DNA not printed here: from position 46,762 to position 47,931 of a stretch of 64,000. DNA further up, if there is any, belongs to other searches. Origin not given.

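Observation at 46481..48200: Solitary DNA-methyltransferase gene bracketed by inverted family-C repeats, between oriC/dnaN and tRNA-Leu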

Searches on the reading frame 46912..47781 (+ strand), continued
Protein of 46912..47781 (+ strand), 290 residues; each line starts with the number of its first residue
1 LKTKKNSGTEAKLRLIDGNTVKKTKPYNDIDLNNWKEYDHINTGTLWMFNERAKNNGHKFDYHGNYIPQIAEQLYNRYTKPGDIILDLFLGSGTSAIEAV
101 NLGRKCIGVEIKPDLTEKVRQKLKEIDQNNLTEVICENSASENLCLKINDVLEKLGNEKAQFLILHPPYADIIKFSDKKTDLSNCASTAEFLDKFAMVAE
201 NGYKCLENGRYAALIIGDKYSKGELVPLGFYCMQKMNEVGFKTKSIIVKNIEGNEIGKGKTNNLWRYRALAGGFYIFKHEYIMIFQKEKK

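Call 56: fold_search(model_id=the predicted structure, library=pdb)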
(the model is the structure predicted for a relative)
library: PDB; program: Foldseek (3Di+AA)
matches with E <= 10: 1989; with E <= 0.001: 1105
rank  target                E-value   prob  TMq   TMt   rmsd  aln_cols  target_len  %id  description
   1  4pne_B                6.4e-11  1.00  0.52  0.55   6.4       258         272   10  Crystal Structure of the [4+2]-Cyclase SpnF (released 2015-02-18)
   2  4pne_A                3.7e-10  1.00  0.51  0.55   7.4       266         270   11  Crystal Structure of the [4+2]-Cyclase SpnF (released 2015-02-18)
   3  5e71                  4.7e-10  1.00  0.46  0.41   4.8       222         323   18  Crystal structure of the archaeal tRNA m2G/m22G10 methyltransferase (aTrm11) from Thermococcus kodakarensis (released 2016-07-06)
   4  7qos_B                5.3e-10  1.00  0.49  0.42   6.1       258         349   16  Cyclopropane fatty acid synthase from Aquifex aeolicous with bound ligands (released 2022-02-02)
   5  2as0_A                8.7e-10  1.00  0.46  0.35   6.8       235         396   17  Crystal Structure of PH1915 (APC 5817): A Hypothetical RNA Methyltransferase (released 2005-09-20)
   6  7qos_A                1.3e-09  1.00  0.50  0.42   6.4       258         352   14  Cyclopropane fatty acid synthase from Aquifex aeolicous with bound ligands (released 2022-02-02)
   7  5gm1_E                1.3e-09  1.00  0.52  0.54   4.4       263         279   11  Crystal structure of methyltransferase TleD complexed with SAH (released 2016-09-28)
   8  6zxw_G                1.9e-09  1.00  0.49  0.45   4.1       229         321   16  Structure of Archaeoglobus fulgidus Trm11-Trm112 m2G10 tRNA methyltransferase complex bound to sinefungin (released 2020-09-23)
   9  5gm1_A                1.9e-09  1.00  0.51  0.52   5.2       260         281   12  Crystal structure of methyltransferase TleD complexed with SAH (released 2016-09-28)
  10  3eey_B                2.0e-09  1.00  0.47  0.68   5.6       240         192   10  CRYSTAL STRUCTURE OF PUTATIVE RRNA-METHYLASE FROM Clostridium thermocellum (released 2008-09-16)
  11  1wxw_B                2.0e-09  1.00  0.46  0.36   6.4       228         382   18  Crystal structure of Tt1595, a putative SAM-dependent methyltransferase from Thermus thermophillus HB8 (released 2005-08-02)
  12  5gm1_B                2.2e-09  1.00  0.49  0.50   6.6       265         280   11  Crystal structure of methyltransferase TleD complexed with SAH (released 2016-09-28)
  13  3cjr_A                2.3e-09  1.00  0.42  0.49   3.7       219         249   17  Ribosomal protein L11 methyltransferase (PrmA) in complex with ribosomal protein L11 (K39A) and inhibitor Sinefungin. (released 2008-05-20)
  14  3tm5_A                2.8e-09  1.00  0.52  0.42   3.8       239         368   14  Crystal structure of Trm14 from Pyrococcus furiosus in complex with sinefungin (released 2012-03-14)
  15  5gm2_G                2.9e-09  1.00  0.48  0.52   6.5       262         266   11  Crystal structure of methyltransferase TleD complexed with SAH and teleocidin A1 (released 2016-09-28)
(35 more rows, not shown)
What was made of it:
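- Foldseek's top hits include aTrm11, Trm14 and PrmA (call 56).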

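Call 57: search_protein_families(library=padloc, proteins=[window:46912-47781:+], max_evalue=0.01)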
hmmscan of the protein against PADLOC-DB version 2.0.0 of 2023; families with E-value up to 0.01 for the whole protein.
window:46912-47781:+ (290 aa): 61 families (the best 25 are shown)
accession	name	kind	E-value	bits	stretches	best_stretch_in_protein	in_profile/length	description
PDLC03351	MTase_II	-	1.8e-100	334.5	1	20-287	85-347/348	Type II methyltransferase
PDLC03376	MTase_II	-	1.9e-36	124.2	1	38-287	13-249/249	Type II methyltransferase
PDLC03353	MTase_II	-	1.8e-26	91.2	2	20-129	151-256/260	Type II methyltransferase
PDLC03350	MTase_II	-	2.8e-23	80.8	2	36-137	211-309/312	Type II methyltransferase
PDLC03239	MTase_II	-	7.4e-20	69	2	59-133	68-144/442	Type II methyltransferase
PDLC03387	MTase_II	-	3.3e-17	60.5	2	39-131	195-284/289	Type II methyltransferase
PDLC03380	MTase_II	-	5.8e-17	60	1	60-137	35-112/393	Type II methyltransferase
PDLC03371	MTase_II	-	4.9e-15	53.8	1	36-129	172-258/260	Type II methyltransferase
PDLC03325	MTase_II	-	2.5e-12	44.3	1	45-131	55-141/426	Type II methyltransferase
PDLC03260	MTase_II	-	4.9e-11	40.1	1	33-124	224-308/349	Type II methyltransferase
PDLC03265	MTase_II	-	7.5e-11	40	1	72-125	277-330/333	Type II methyltransferase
PDLC03224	MTase_II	-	1.6e-10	38.5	1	55-119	66-131/481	Type II methyltransferase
PDLC03299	MTase_II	-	1.7e-10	38.8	1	35-128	168-262/296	Type II methyltransferase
PDLC03216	MTase_II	-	2.3e-10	38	1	50-152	182-284/364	Type II methyltransferase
PDLC03259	MTase_II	-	2.8e-10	37.6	1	56-123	187-255/423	Type II methyltransferase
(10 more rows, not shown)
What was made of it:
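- On PF01555 N6/N4 DNA methyltransferase: The same order is seen in two PADLOC Type II MTase models (call 57).
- A full-length match to a PADLOC Type II MTase model, E = 1.8e-100 (call 57). The match to a REBASE-type Type II MTase model is full-length and colinear, at 334 bits (call 57).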

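Call 64: find_encoding_contigs(protein=P0066, flank=4000, max_places=2)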
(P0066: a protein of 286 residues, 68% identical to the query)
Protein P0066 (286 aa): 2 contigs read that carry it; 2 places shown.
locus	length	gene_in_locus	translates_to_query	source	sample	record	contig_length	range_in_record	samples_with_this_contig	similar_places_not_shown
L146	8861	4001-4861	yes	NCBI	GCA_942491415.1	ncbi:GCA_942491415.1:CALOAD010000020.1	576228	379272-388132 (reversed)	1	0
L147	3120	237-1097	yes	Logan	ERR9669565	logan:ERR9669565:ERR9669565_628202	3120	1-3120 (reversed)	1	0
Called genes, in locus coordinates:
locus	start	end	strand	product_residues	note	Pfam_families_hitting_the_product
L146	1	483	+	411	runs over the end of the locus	PF13393:tRNA-synt_His, PF00587:tRNA-synt_2b, PF13393:tRNA-synt_His, PF03129:HGTP_anticodon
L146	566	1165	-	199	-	-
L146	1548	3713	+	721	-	PF03030:H_PPase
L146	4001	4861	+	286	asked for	PF01555:N6_N4_Mtase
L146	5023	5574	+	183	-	PF06835:LptC (weak)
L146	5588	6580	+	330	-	PF03968:LptD_N (weak)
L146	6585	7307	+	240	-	PF00005:ABC_tran, PF13304:AAA_21 (faint)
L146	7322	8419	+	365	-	PF03739:LptF_LptG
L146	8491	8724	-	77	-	PF04964:Flp_Fap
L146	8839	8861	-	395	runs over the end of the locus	PF00155:Aminotran_1_2, PF04864:Alliinase_C (faint)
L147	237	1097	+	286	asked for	PF01555:N6_N4_Mtase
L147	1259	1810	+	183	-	PF06835:LptC (weak)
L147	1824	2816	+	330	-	PF03968:LptD_N (weak)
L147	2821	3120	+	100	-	?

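Call 75: get_annotated_region(hit=H11, flank=4000)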
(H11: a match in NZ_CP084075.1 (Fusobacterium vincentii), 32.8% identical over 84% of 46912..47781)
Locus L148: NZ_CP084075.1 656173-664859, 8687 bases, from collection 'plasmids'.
description: Fusobacterium vincentii strain SB055 plasmid pSB055A, complete sequence
organism: Fusobacterium vincentii (NCBI taxid 155615)
taxonomy: Bacteria; Fusobacteriota; Fusobacteriia; Fusobacteriales; Fusobacteriaceae; Fusobacterium; Fusobacterium vincentii
host: -; source: -; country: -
typing (MOB-suite, as given by PLSDB): non-mobilizable
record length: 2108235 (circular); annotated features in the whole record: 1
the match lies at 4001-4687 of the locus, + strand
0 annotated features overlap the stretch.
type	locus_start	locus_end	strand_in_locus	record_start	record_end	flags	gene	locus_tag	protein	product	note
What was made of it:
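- Tried and rejected: The plasmid hit in Fusobacterium lies in a 2.1-Mb record without annotation (call 75).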

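Call 76: get_annotated_region(hit=H12, flank=4000)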
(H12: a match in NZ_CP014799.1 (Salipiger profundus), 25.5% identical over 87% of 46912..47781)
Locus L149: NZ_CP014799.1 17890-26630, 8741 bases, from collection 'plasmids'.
description: Salipiger profundus strain JLT2016 plasmid pTPRO3, complete sequence
organism: Salipiger profundus (NCBI taxid 1229727)
taxonomy: Bacteria; Pseudomonadota; Alphaproteobacteria; Rhodobacterales; Roseobacteraceae; Salipiger; Salipiger profundus
host: -; source: single cell,environmental; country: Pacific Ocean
typing (MOB-suite, as given by PLSDB): conjugative; replicon rep_cluster_914; relaxase MOBQ; mating-pair formation MPF_T
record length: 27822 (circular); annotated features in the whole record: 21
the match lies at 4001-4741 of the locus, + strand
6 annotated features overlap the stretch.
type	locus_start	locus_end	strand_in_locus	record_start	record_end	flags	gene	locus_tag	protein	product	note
CDS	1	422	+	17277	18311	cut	-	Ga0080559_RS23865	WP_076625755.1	replication initiator protein A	-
CDS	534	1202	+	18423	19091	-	-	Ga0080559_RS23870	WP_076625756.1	ParA family protein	-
CDS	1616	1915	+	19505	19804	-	-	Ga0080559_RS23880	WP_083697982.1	ribbon-helix-helix protein, CopG family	GO:0006355 - regulation of DNA-templated transcription [Evidence IEA]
CDS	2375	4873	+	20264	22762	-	-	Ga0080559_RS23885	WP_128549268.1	DNA methyltransferase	GO:0006306 - DNA methylation [Evidence IEA]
CDS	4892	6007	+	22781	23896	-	-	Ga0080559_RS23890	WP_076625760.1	phospholipase D family protein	-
CDS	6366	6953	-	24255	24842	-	-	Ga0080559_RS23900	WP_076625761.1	recombinase family protein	GO:0006310 - DNA recombination [Evidence IEA]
